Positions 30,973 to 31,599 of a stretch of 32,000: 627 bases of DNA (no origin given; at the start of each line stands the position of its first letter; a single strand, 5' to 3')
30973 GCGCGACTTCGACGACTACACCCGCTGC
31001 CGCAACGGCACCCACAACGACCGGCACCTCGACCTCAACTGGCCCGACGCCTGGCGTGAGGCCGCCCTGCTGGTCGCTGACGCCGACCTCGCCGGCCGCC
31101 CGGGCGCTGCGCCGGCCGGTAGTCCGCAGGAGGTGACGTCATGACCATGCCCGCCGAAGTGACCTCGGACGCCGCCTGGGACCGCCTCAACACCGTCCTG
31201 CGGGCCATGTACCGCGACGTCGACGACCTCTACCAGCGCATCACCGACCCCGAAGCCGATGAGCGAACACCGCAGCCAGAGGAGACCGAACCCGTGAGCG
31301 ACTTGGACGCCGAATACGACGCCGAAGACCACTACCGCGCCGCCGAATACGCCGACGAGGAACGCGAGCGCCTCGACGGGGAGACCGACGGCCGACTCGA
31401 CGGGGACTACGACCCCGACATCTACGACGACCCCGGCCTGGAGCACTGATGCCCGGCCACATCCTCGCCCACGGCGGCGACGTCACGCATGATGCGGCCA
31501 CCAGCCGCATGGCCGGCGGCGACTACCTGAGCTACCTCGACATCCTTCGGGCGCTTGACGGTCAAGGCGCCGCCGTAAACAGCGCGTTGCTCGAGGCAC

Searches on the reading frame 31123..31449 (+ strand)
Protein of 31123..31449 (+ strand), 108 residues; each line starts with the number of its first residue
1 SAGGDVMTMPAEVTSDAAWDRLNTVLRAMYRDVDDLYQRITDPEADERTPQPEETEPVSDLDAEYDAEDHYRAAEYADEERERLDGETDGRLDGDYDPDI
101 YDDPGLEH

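Call 9: search_protein_families(library=pfam, proteins=[window:31123-31449:+], max_evalue=0.01)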
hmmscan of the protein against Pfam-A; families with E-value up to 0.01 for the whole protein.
window:31123-31449:+ (108 aa): 0 families

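Call 50: search_protein_families(library=pfam, proteins=[window:31123-31449:+], max_evalue=5)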
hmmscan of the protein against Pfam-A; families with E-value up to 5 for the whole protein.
window:31123-31449:+ (108 aa): 1 family
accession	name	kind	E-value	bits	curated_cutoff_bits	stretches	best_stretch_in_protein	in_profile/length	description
PF19916.4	VMAP-M0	-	0.073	14.1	25.9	1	15-58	2-46/104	vWA-MoxR associated protein middle region 0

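Call 51: search_protein_families(library=ncbifam, proteins=[window:31123-31449:+], max_evalue=0.01)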
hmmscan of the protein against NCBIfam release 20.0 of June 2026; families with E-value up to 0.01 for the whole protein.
window:31123-31449:+ (108 aa): 0 families
